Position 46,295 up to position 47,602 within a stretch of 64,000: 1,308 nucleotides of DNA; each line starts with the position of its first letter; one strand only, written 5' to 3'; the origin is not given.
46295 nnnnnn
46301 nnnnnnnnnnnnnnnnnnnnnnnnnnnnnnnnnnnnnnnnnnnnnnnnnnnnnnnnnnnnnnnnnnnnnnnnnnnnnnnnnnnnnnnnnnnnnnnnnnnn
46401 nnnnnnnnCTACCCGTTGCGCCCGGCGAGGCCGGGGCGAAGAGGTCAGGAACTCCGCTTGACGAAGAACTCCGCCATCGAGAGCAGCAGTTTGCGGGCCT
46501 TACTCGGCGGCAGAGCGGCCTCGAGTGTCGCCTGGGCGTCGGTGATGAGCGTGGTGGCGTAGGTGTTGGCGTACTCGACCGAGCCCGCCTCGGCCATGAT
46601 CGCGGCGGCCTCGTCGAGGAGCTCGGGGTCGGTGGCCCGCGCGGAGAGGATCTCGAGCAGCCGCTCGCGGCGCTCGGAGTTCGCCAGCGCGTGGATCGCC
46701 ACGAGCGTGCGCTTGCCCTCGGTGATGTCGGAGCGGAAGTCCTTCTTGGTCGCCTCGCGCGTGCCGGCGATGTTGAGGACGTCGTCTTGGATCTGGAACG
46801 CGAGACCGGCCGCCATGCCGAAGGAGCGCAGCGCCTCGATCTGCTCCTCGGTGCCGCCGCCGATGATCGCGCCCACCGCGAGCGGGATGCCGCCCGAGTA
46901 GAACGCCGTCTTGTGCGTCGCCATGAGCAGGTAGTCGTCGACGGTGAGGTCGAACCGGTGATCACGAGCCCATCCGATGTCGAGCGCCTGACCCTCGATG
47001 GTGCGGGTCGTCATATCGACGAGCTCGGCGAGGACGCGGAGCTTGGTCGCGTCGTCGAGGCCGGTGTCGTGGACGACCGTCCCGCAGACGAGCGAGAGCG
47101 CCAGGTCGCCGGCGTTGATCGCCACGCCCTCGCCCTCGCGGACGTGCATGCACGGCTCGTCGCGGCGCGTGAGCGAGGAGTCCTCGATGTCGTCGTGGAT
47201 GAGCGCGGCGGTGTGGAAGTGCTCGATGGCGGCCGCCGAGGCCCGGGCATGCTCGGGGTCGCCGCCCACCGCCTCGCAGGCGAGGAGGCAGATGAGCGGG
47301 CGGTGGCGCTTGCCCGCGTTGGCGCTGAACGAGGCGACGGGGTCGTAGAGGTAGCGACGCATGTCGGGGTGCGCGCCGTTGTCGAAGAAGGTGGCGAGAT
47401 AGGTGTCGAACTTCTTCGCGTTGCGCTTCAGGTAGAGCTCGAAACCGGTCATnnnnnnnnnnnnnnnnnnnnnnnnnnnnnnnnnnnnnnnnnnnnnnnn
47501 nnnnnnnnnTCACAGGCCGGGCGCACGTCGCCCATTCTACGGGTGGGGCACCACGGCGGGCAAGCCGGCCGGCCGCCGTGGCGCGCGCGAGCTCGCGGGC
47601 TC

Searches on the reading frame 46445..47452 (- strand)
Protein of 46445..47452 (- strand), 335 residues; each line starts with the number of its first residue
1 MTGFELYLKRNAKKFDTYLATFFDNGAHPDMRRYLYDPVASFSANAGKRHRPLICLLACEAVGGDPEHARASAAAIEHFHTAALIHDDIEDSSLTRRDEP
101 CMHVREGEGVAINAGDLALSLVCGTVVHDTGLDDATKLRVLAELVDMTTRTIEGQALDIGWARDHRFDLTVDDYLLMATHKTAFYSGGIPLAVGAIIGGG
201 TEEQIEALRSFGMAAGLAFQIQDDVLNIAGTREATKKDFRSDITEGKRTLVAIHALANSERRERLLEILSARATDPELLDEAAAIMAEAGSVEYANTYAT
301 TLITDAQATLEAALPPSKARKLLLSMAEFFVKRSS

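Call 50: search_protein_families(library=ncbifam, proteins=[window:46445-47452:-], max_evalue=1e-20)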
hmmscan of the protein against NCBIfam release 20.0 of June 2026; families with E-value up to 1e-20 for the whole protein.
window:46445-47452:- (335 aa): 15 families
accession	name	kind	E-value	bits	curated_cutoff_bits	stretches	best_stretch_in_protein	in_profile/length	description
NF040698.1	IdsA_Meth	equivalog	6.8e-69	232.6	468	1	40-334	35-327/328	short chain isoprenyl diphosphate synthase IdsA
NF041169.1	f2_encap_cargo4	exception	3.2e-63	214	450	1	42-334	45-333/334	family 2 encapsulin nanocompartment cargo protein polyprenyl transferase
NF041003.1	GGPP_syn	equivalog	9.2e-56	189.3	500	1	33-333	26-324/326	geranylgeranyl diphosphate synthase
NF040789.2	gerfarn_diphsyn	equivalog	5.3e-44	150.8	560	1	72-334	87-344/345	geranylfarnesyl diphosphate synthase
NF045485.1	FPPsyn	subfamily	2.4e-37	128.6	275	1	42-263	31-255/288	farnesyl diphosphate synthase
NF045685.1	GGPPSynCrtE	equivalog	1.3e-33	116.3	460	1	36-266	31-263/293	geranylgeranyl diphosphate synthase CrtE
NF045549.1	GGPPsyn_IdsB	equivalog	2.8e-33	115.4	475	1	43-333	61-344/346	geranylgeranyl diphosphate synthase IdsB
TIGR02749.1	prenyl_cyano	equivalog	3.8e-33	114.9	383.2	1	42-333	40-320/322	solanesyl diphosphate synthase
TIGR02748.1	GerC3_HepT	equivalog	2.6e-31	108.9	456.55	1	45-334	41-318/319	heptaprenyl diphosphate synthase component II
NF008140.0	PRK10888.1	equivalog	1.9e-30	106.3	412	1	45-334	42-322/323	octaprenyl diphosphate synthase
NF042417.1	NPPPS_Mycobact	equivalog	2.9e-30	105.5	600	1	40-333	49-333/335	nonaprenyl/(2E,6E)-farnesyl/geranylgeranyl diphosphat synthase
NF042416.1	GFPPS_Mycobact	equivalog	6e-28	97.8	600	1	39-334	34-349/350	bifunctional (2E,6E)-farnesyl/geranyl diphosphate synthase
NF045628.1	HxpDPsynlarge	equivalog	2e-22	79.6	500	1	45-333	33-309/311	hexaprenyl-diphosphate synthase large subunit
NF007877.0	PRK10581.1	equivalog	5.7e-22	78.2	321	1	43-266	40-266/299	(2E,6E)-farnesyl diphosphate synthase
NF040627.1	GFPS_Meth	equivalog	2.4e-21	76.4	600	1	43-242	36-224/285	geranylfarnesyl diphosphate synthase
